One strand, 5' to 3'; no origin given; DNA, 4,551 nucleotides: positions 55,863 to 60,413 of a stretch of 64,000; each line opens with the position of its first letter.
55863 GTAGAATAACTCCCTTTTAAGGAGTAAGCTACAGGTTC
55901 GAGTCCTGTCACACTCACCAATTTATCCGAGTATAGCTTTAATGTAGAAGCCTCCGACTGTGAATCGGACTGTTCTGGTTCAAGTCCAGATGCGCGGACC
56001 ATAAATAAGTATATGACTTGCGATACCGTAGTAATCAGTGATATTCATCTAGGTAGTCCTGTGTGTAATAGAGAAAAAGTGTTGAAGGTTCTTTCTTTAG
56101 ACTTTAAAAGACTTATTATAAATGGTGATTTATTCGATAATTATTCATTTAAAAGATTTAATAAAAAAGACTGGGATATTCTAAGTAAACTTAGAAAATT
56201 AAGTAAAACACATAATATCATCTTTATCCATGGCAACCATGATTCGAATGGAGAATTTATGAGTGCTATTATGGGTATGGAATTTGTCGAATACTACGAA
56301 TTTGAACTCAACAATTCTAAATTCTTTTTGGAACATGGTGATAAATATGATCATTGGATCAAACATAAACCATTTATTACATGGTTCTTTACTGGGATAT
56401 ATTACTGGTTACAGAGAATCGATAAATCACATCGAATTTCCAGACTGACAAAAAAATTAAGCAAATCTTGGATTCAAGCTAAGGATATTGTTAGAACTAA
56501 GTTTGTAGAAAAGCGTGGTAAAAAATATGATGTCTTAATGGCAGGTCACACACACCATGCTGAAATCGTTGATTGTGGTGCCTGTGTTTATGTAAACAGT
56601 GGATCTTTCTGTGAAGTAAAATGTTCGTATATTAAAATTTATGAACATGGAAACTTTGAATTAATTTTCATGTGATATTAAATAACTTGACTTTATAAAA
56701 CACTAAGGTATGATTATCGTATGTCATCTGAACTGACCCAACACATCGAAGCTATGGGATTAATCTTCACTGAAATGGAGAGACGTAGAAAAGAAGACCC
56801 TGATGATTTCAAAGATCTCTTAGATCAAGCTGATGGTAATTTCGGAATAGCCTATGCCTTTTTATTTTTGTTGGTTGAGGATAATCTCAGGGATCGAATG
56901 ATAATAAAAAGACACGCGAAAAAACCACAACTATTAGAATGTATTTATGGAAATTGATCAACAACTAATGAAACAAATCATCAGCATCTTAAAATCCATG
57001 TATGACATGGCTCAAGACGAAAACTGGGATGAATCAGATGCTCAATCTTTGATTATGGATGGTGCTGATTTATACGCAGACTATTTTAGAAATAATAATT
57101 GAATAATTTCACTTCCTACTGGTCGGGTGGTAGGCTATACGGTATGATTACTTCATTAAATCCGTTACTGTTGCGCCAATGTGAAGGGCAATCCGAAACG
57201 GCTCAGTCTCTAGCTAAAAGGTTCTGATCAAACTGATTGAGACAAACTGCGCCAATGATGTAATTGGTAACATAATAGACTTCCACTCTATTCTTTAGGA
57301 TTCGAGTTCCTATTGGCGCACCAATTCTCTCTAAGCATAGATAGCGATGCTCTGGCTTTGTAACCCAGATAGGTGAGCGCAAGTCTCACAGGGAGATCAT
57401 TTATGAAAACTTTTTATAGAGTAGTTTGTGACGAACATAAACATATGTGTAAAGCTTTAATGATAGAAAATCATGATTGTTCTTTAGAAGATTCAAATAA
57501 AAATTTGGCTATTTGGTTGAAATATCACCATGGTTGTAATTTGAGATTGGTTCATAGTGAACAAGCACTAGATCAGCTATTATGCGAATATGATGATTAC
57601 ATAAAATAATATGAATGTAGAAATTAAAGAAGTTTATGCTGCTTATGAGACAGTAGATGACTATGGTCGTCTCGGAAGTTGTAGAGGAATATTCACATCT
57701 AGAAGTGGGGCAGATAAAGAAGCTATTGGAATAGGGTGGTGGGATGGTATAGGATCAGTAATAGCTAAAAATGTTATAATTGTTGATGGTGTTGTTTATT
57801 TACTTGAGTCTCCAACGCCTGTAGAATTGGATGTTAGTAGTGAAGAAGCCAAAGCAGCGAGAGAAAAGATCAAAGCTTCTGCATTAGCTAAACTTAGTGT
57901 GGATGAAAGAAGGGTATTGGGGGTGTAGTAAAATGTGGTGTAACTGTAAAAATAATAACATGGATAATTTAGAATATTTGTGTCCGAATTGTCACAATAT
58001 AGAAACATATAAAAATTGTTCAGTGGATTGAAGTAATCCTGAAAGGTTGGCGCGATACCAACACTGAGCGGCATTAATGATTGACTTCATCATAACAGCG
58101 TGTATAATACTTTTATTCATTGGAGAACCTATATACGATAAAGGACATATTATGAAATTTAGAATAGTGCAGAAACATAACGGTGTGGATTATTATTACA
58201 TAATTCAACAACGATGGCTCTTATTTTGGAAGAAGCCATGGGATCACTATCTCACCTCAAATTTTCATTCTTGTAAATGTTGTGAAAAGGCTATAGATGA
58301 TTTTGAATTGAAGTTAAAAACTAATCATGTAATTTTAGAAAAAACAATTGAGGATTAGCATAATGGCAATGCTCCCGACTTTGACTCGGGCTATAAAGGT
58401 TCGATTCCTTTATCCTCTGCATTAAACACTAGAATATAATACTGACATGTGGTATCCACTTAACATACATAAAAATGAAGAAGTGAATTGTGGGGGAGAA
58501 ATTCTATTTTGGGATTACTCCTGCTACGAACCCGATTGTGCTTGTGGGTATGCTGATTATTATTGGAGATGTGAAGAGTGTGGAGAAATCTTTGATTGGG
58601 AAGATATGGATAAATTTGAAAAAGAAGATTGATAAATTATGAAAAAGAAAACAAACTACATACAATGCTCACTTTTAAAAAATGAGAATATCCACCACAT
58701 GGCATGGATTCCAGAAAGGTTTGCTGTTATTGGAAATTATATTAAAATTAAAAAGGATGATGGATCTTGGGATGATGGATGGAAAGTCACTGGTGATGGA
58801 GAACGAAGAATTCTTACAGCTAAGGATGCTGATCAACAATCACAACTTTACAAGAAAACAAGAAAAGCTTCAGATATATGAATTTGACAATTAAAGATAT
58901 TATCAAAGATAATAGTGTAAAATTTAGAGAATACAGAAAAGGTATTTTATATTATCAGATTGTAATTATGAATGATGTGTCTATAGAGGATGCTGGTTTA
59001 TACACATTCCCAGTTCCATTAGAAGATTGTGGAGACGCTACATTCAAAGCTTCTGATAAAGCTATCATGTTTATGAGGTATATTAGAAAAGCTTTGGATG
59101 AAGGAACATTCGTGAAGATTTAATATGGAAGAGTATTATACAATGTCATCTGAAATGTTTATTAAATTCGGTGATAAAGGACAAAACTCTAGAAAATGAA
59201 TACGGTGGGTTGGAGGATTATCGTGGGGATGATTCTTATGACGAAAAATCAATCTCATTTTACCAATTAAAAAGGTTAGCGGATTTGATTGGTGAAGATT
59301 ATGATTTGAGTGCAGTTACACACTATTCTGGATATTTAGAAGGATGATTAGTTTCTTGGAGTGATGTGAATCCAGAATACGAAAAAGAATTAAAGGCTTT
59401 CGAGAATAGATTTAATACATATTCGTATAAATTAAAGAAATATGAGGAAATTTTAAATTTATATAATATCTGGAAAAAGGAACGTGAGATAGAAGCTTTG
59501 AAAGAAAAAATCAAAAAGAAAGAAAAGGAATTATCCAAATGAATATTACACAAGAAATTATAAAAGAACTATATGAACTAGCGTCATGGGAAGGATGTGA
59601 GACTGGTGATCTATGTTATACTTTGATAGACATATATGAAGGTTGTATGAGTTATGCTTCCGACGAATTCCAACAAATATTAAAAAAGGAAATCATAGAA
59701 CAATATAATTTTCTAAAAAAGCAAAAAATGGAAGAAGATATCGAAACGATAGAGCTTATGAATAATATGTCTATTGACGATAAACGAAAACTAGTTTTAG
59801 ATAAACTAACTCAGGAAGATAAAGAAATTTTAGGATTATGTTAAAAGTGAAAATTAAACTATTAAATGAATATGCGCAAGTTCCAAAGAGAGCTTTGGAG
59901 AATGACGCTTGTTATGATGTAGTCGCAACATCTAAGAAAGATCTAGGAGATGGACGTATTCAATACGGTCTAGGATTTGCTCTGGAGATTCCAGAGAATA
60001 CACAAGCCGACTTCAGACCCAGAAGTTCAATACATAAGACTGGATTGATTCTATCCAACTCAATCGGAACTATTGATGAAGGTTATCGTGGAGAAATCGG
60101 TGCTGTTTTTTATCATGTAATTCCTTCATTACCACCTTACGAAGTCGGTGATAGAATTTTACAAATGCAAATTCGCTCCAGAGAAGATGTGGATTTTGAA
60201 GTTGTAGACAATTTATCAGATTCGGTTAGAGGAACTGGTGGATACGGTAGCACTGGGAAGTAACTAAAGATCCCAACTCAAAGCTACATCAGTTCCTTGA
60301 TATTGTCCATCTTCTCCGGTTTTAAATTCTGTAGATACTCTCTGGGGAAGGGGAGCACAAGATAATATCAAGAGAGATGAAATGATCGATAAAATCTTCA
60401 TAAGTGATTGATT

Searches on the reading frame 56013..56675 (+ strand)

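Call 14: search_protein_families(library=phrogs, proteins=[window:56013-56675:+], max_evalue=0.01)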
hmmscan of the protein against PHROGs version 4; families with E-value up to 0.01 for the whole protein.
window:56013-56675:+ (220 aa): 4 families
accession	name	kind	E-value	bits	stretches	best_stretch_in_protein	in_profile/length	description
phrog_7339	-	DNA, RNA and nucleotide metabolism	4.8e-08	33.7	1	5-185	32-203/263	DNA repair exonuclease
phrog_1649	-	other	4e-06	26.7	1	6-196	39-222/308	metallo-phosphoesterase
phrog_547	-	other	2.4e-05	24.6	1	38-182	80-167/245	phosphoesterase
phrog_284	-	DNA, RNA and nucleotide metabolism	5.8e-05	23.2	1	161-200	318-358/398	exonuclease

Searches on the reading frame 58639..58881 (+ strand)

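Call 14: search_protein_families(library=phrogs, proteins=[window:58639-58881:+], max_evalue=0.01)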
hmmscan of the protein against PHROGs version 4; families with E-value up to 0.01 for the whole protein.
window:58639-58881:+ (80 aa): 1 family
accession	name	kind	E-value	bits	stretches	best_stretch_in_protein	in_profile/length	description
phrog_25356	-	unknown function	0.0033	18.4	1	6-51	2-44/70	-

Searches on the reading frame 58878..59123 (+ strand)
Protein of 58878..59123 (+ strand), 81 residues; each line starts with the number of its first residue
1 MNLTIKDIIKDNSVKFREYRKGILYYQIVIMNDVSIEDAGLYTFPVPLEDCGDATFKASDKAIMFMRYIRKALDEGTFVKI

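Call 14: search_protein_families(library=phrogs, proteins=[window:58878-59123:+], max_evalue=0.01)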
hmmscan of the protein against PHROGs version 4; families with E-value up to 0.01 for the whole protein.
window:58878-59123:+ (81 aa): 1 family
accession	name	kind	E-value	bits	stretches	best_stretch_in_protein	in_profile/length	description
phrog_20427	-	unknown function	1.6e-17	64.1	1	6-74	5-63/75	-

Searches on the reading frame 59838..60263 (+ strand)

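Call 14: search_protein_families(library=phrogs, proteins=[window:59838-60263:+], max_evalue=0.01)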
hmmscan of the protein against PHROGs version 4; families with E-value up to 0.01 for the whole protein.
window:59838-60263:+ (141 aa): 1 family
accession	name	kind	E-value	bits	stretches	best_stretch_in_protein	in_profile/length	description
phrog_135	-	DNA, RNA and nucleotide metabolism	3.1e-37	130.2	1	3-141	141-291/463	dUTPase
